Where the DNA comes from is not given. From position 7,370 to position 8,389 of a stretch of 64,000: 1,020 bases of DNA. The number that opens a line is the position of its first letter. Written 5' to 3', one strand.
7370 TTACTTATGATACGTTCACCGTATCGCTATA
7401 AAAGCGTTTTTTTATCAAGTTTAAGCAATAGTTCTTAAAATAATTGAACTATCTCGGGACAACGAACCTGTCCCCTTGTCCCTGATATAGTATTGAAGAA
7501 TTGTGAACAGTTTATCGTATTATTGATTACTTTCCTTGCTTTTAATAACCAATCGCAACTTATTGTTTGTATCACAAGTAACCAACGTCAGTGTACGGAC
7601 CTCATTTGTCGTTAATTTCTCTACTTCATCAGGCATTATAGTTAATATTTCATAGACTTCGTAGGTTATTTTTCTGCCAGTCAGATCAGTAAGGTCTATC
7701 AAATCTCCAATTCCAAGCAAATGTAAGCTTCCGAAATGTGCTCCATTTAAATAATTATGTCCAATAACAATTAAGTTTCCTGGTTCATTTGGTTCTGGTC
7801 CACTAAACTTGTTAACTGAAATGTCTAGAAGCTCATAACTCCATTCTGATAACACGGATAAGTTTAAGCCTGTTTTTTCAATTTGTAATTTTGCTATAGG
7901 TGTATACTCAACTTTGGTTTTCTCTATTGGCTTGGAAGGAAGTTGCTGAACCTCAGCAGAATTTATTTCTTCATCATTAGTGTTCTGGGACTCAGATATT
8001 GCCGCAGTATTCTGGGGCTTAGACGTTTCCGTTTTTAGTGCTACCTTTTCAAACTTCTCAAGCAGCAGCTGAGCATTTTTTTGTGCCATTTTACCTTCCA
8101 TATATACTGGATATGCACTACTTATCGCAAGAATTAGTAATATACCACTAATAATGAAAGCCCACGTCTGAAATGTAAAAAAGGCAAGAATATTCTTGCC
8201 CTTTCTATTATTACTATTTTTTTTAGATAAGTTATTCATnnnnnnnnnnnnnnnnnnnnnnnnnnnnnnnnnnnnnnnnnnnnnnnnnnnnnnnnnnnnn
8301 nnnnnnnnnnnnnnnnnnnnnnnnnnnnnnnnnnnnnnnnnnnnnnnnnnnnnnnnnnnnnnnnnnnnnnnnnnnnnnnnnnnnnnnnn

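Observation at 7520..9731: Dedicated sortase plus ice-binding-like (DUF3494) adhesin with a non-canonical IPQTG sorting signal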

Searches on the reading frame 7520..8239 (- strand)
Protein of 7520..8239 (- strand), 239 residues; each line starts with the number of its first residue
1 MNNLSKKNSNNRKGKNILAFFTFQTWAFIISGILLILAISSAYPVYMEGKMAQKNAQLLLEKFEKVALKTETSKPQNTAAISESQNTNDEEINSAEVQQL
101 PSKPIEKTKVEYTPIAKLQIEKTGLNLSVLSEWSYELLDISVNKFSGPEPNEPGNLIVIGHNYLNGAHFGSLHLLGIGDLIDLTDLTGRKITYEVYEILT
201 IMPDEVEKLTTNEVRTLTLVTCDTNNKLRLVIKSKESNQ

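Call 3: search_protein_families(library=pfam, proteins=[window:7520-8239:-], max_evalue=0.1)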
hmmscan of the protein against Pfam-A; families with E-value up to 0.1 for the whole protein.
window:7520-8239:- (239 aa): 1 family
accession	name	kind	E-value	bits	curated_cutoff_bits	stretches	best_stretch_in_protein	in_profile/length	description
PF04203.18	Sortase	-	5.9e-20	71.7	26.6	1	118-235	1-123/125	Sortase domain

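Call 4: search_protein_families(library=ncbifam, proteins=[window:7520-8239:-], max_evalue=0.1)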
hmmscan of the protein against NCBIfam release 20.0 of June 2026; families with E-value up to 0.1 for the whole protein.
window:7520-8239:- (239 aa): 7 families
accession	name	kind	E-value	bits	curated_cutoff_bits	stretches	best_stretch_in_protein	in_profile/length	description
NF033745.1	class_C_sortase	subfamily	1.1e-13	51.5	160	1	33-234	11-218/220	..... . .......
TIGR03784.1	marine_sortase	equivalog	1.1e-11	44.6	158.25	1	111-223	47-157/174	class GN sortase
NF033747.1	class_E_sortase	subfamily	8.4e-09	35.6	160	1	41-232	19-201/211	class E sortase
TIGR01076.1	sortase_fam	subfamily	8.1e-08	32.2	39.35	1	146-235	34-126/136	sortase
NF058671.1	sortase_SrtD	exception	7.4e-06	25.8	140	1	75-222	26-168/187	class D sortase, LPxTATN-specific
NF033746.1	class_D_sortase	subfamily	0.00059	19.7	165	1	114-222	9-114/135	class D sortase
NF033748.1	class_F_sortase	subfamily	0.0026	17.4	166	1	146-224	52-135/155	class F sortase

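Call 12: find_homologous_proteins(query=window:7520-8239:-)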
Query window:7520-8239:- (239 aa): 43 proteins with E <= 0.001 among 523 candidates.
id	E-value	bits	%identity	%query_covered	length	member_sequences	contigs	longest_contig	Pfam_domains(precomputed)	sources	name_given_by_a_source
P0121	2.5e-149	513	100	100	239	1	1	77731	PF04203.19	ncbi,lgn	-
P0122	4.7e-116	404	80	100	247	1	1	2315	PF04203.19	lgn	-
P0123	2.0e-99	350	67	99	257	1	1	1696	PF04203.19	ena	-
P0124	6.2e-98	345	67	100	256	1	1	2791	PF04203.19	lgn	-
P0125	1.6e-97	344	64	93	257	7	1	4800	PF04203.19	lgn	-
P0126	6.9e-93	328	66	91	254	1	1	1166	PF04203.19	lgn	-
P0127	1.2e-87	311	68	93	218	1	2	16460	PF04203.19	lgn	-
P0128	2.1e-83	297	62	99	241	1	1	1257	PF04203.19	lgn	-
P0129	4.0e-80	287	69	83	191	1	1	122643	PF04203.19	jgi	jgi:sortase (surface protein transpeptidase)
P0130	5.8e-80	286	63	88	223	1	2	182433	PF04203.19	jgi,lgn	jgi:LPXTG-site transpeptidase (sortase) family protein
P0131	1.2e-79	285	64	90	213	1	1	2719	PF04203.19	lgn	-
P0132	2.8e-78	281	64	87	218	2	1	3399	PF04203.19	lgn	-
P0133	8.1e-76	273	57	92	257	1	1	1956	PF04203.19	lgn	-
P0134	4.3e-75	270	60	87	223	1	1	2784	PF04203.19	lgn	-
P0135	6.5e-74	266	55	99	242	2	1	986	PF04203.19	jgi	-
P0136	9.7e-74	266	59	86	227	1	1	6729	PF04203.19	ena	-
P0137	1.4e-73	265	61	92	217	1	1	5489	PF04203.19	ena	-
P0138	3.5e-73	264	60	93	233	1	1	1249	PF04203.19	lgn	-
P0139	5.8e-73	263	62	87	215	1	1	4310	PF04203.19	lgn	-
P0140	9.6e-72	259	52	99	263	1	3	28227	PF04203.19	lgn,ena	-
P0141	1.4e-71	259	60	91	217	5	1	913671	PF04203.19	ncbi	-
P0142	1.8e-71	258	57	96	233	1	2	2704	PF04203.19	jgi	-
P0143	1.8e-71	258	58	92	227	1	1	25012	PF04203.19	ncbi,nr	ncbi:MAG: sortase [Bacillota bacterium]|nr:sortase [Bacillota bacterium]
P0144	2.0e-71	258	59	94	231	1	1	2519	PF04203.19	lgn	-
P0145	3.0e-71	258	55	90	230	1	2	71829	PF04203.19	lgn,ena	-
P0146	5.4e-71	257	58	89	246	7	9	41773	PF04203.19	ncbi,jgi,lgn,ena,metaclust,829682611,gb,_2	metaclust:\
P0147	2.2e-70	255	60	92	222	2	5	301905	PF04203.19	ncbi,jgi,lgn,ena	jgi:LPXTG-site transpeptidase (sortase) family protein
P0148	2.2e-70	255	55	93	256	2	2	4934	PF04203.19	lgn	-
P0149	5.3e-70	254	59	99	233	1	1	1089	PF04203.19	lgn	-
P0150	2.5e-69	251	57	95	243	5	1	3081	PF04203.19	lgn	-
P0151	3.4e-69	251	56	95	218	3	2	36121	PF04203.19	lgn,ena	-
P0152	2.2e-68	248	52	99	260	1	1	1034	PF04203.19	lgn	-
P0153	7.4e-68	247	54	98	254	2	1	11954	PF04203.19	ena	-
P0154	6.1e-66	240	60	88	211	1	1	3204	PF04203.19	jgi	jgi:LPXTG-site transpeptidase (sortase) family protein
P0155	2.4e-65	238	59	87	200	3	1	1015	PF04203.19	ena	-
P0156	1.6e-62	229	55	97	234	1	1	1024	PF04203.19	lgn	-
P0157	1.8e-62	229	53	100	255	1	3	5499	PF04203.19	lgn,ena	-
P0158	4.0e-60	221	54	87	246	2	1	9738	PF04203.19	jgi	-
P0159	3.4e-59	218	73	57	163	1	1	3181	PF04203.19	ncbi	ncbi:MAG: sortase [Spirochaetota bacterium]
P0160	3.8e-57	212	49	95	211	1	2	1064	PF04203.19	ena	-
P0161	9.4e-51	191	47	98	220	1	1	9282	PF04203.19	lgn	-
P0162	5.9e-44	168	49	87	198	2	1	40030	PF04203.19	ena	-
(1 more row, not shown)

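Call 14: find_related_loci(query=A1, collection=genome_contigs, flank=8000)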
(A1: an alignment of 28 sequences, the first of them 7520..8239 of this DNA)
Query A1 (239 aa) in genome_contigs; peptide patterns used: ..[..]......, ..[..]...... (x = any residue, [..] = any of these).
234 stretches matched a pattern; 187 encode a relative of the query (tblastn E <= 1e-3); the best 80 are kept; 80 distinct loci.
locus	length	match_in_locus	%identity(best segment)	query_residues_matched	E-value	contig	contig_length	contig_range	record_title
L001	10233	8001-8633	60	17-237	2e-80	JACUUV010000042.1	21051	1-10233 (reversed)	MAG: Clostridia bacterium isolate Kmv40 NODE_1210_length_21051_cov_20.091351, whole genome shotgun sequence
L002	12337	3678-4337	58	18-237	6e-78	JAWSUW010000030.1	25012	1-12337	MAG: Bacillota bacterium isolate B4G8H2-05 NODE_30_length_25012_cov_3.787127, whole genome shotgun sequence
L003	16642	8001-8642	60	17-235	7e-77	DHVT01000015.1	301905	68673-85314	MAG TPA_asm: Firmicutes bacterium UBA5201 UBA5201_contig_703, whole genome shotgun sequence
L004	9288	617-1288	58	21-235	5e-75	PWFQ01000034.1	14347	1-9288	MAG: Clostridiaceae bacterium isolate T1Sed10_28 T1-Sed10-C4188, whole genome shotgun sequence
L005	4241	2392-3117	55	4-239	5e-72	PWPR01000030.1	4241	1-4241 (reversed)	MAG: Clostridia bacterium isolate CSSed10_434R1 CS-Sed10-C76360, whole genome shotgun sequence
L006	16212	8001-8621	60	19-235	6e-80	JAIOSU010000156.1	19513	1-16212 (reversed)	MAG: Clostridiales bacterium isolate SMBSF52 bin_38_k127_1728, whole genome shotgun sequence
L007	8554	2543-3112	49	27-235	3e-52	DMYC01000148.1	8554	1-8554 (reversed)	MAG TPA_asm: Clostridiales bacterium UBA8960 contig_71451, whole genome shotgun sequence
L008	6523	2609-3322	34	12-236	3e-33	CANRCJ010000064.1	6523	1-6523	MAG: uncultured Clostridia bacterium isolate Lapin-027__bin51 genome assembly, contig: Lapin-027__NODE_12879_length_6523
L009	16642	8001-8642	39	28-236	7e-33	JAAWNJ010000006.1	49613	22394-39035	MAG: Clostridia bacterium isolate ABMPRH_45_2_1 SL341409_scaffold_1017, whole genome shotgun sequence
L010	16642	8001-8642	38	28-236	5e-32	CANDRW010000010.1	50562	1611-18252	MAG TPA_asm: uncultured Clostridium sp. isolate SRR15214597_bin.43_metawrap_v1.3_MAG genome assembly, contig: NODE.430_l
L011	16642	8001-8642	38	28-236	1e-31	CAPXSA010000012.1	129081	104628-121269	MAG TPA_asm: uncultured Clostridia bacterium isolate MGBC164179 genome assembly, contig: MGBC164179.12, whole genome sho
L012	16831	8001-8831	31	5-236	1e-31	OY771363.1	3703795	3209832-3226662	MAG: Christensenellaceae bacterium isolate 38ba8450-c70d-4108-8ba4-09623ba0e347 genome assembly, chromosome: 1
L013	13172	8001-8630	37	28-236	8e-32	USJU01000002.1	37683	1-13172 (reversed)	uncultured Clostridium sp. isolate UMGS1788 genome assembly, contig: NODE_391_length_37683_cov_4.185686, whole genome sh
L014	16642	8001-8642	37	28-236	5e-31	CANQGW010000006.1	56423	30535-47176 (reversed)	MAG: uncultured Clostridia bacterium isolate Lapin-027__bin8 genome assembly, contig: Lapin-027__NODE_402_length_56423_c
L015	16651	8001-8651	36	23-236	6e-31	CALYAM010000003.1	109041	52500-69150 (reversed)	MAG: uncultured Clostridia bacterium isolate BRZ_NA__bin62 genome assembly, contig: BRZ_NA__NODE_274_length_109041_cov_1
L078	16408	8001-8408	40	105-238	4e-26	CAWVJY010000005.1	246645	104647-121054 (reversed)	MAG: Bacillota bacterium isolate metabat2_6737_HOM_CTRL_metaflye.277 MAG genome assembly, contig: contig_15998, whole ge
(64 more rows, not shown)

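Call 18: search_solved_structures(query=A1, max_evalue=0.01, show_alignments=2)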
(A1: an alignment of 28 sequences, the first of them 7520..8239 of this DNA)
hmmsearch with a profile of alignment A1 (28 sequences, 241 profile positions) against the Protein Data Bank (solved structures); distinct sequences matched with E-value up to 0.01: 30.
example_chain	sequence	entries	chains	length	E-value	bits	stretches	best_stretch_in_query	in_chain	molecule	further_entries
4d70_A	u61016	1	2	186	3.3e-19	72.8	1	86-238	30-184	SORTASE FAMILY PROTEIN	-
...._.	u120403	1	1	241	1.2e-10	44.7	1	40-236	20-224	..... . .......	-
5hu4_A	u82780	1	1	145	3.9e-09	39.8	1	155-229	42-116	Cysteine protease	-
8gr6_A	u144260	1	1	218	5.1e-08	36.2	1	56-236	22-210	Sortase-like protein, putative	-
2kw8_A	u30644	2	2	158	8e-08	35.5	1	104-234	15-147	LPXTG-site transpeptidase family protein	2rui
7cfj_A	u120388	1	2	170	1.7e-07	34.4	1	111-228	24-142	Class A sortase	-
7f87_A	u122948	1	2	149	2e-07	34.2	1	113-228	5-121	Class A sortase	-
24rr_A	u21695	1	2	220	2.7e-07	33.8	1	62-236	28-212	Ebp pilus assembly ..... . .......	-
2xwg_A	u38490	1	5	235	5.4e-07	32.8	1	160-234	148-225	SORTASE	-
4d7w_A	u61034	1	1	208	9.2e-07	32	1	60-236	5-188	SORTASE FAMILY PROTEIN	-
8guu_A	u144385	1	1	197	9.9e-07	31.9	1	57-236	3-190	Sortase-like protein, putative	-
3rbi_A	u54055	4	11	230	3.7e-06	30.1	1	58-238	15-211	Sortase family protein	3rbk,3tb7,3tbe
4g1j_A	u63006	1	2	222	5.4e-06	29.5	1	62-238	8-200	Sortase family protein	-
8t28_A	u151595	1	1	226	9.8e-06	28.7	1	117-225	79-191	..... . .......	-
5dv0_A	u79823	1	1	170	1.5e-05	28.1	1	160-236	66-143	Sortase SrtA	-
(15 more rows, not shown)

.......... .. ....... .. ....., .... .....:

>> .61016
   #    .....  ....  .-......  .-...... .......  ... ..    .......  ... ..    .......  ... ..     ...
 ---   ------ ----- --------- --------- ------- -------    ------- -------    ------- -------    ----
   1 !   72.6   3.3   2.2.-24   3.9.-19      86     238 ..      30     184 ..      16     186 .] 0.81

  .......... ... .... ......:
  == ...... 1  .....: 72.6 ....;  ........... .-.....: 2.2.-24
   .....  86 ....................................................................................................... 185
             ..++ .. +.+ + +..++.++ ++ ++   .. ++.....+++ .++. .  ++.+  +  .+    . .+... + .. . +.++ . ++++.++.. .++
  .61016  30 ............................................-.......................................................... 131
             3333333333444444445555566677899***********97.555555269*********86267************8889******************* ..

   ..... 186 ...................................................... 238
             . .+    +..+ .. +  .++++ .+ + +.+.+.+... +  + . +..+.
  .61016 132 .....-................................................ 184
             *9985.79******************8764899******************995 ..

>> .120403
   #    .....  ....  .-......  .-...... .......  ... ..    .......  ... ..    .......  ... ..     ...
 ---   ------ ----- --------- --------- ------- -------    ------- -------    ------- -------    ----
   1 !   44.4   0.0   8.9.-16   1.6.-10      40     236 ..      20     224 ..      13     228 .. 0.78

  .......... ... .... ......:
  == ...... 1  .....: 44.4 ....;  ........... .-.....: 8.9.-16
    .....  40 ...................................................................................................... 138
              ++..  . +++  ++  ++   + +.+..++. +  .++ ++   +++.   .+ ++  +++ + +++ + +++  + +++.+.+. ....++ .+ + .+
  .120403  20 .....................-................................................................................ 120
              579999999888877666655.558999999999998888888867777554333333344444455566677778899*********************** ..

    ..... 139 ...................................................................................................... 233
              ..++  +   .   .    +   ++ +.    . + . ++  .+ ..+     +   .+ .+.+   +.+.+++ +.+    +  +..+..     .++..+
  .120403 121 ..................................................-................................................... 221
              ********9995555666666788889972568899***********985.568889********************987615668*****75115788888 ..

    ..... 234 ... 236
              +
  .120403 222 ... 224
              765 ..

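Call 40: predict_structure(alignment_id=A1)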
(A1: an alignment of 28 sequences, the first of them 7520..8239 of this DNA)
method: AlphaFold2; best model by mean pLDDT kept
length: 239 residues; sequences in the alignment: 28
mean_pLDDT: 69.7   pTM: 0.56
mean pLDDT of the five models: 69.7, 68.9, 68.2, 64.1, 63.8
residues with pLDDT >= 90: 57; 70-90: 74; 50-70: 57; < 50: 51
segments of 3 or more residues with pLDDT < 50: 1-10, 71-108, 165-167
pLDDT, mean of each block of 10 residues (from residue 1): 42 55 82 89 69 61 56 34 30 32 43 82 81 61 83 89 56 88 92 96 89 93 81 89
secondary structure, 60 per line:
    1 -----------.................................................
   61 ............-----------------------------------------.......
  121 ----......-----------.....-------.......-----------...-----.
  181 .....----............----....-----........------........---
elements in order: H12-72 E114-120 E125-130 E142-146 E154-160 E180-185 E190-201 H206-209 E215-222 E229-236

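Call 50: fold_search(model_id=the predicted structure, library=pdb)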
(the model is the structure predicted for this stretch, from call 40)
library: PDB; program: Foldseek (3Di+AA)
matches with E <= 10: 670; with E <= 0.001: 114
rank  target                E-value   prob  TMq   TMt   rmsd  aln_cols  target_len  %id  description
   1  4d70_A                5.0e-10  1.00  0.47  0.69   2.4       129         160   31  Structural, biophysical and biochemical analyses of a Clostridium perfringens Sortase D5 transpeptidase (released 2015-07-15)
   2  6bwe_B                1.8e-09  1.00  0.49  0.62   2.8       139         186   22  Sortase A from Corynebacterium diphtheriae, lid mutant (released 2017-12-27)
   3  5k9a                  3.6e-09  1.00  0.49  0.54   2.8       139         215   22  Sortase A from Corynebacterium diphtheriae (released 2016-06-15)
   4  2xwg_B                5.4e-09  1.00  0.48  0.61   2.3       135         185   26  Crystal structure of sortase C-1 from Actinomyces oris (formerly Actinomyces naeslundii) (released 2011-02-23)
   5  3tbe_F                7.6e-09  1.00  0.45  0.56   3.0       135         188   25  The crystal structure of the complex of Streptococcus agalactiae sortase C1 and MTSET (released 2011-10-26)
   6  2xwg_E                1.0e-08  1.00  0.48  0.64   2.3       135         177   26  Crystal structure of sortase C-1 from Actinomyces oris (formerly Actinomyces naeslundii) (released 2011-02-23)
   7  3tbe_B                1.2e-08  1.00  0.47  0.58   2.5       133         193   24  The crystal structure of the complex of Streptococcus agalactiae sortase C1 and MTSET (released 2011-10-26)
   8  3tbe_D                1.2e-08  1.00  0.45  0.55   3.1       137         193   25  The crystal structure of the complex of Streptococcus agalactiae sortase C1 and MTSET (released 2011-10-26)
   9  7d6t_A                1.4e-08  1.00  0.46  0.58   2.7       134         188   22  X-ray structure of Clostridium perfringens sortase C with the C-terminal cell wall sorting motif. (released 2021-06-02)
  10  2xwg_D                1.5e-08  1.00  0.48  0.62   2.3       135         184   26  Crystal structure of sortase C-1 from Actinomyces oris (formerly Actinomyces naeslundii) (released 2011-02-23)
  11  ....                  1.5e-08  1.00  0.48  0.58  16.0       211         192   21  Crystal structure of pilin-specific sortase SrtC1 from Lactobacillus rhamnosus GG (released 2022-03-02)
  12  3tbe_E                1.6e-08  1.00  0.45  0.55   3.0       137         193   25  The crystal structure of the complex of Streptococcus agalactiae sortase C1 and MTSET (released 2011-10-26)
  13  4d7w                  1.7e-08  1.00  0.47  0.58   2.5       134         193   24  Crystal structure of sortase C1 (SrtC1) from Streptococcus agalactiae (released 2015-08-19)
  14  3rcc_N                1.8e-08  1.00  0.46  0.77   2.7       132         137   23  Crystal Structure of the Streptococcus agalactiae Sortase A (released 2011-09-07)
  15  3rcc_O                1.8e-08  1.00  0.43  0.75   3.3       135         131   20  Crystal Structure of the Streptococcus agalactiae Sortase A (released 2011-09-07)
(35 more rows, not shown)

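Call 65: search_protein_families(library=pfam, proteins=[L012:6602-7963:+, L078:6562-7674:+, L012:7878-8846:+, L009:7869-8648:+], max_evalue=0.01)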
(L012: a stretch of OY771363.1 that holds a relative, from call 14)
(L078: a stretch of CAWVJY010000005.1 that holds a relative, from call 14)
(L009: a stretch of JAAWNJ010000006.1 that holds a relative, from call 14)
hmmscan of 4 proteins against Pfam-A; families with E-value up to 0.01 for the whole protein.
L012:6602-7963:+ (453 aa): 2 families
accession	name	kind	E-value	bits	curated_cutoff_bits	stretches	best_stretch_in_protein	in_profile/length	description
PF00746.26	Gram_pos_anchor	-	0.0039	17.6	20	1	413-450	7-41/43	LPXTG cell wall anchor motif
PF22352.2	K319L-like_PKD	-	0.0066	16.9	27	1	49-123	8-84/84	K319L-like, PKD domain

L078:6562-7674:+ (370 aa): 1 family
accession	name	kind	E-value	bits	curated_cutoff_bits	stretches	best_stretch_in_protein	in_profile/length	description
PF00963.24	Cohesin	-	5.5e-07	30.3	24.1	1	47-141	1-117/139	Cohesin domain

L012:7878-8846:+ (322 aa): 1 family
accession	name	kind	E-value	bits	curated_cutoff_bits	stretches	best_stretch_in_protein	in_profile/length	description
PF04203.18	Sortase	-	3.1e-22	79.1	26.6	1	198-318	1-124/125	Sortase domain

L009:7869-8648:+ (259 aa): 1 family
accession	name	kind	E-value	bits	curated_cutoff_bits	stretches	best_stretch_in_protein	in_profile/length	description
PF04203.18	Sortase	-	3.5e-25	88.6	26.6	1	138-256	1-122/125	Sortase domain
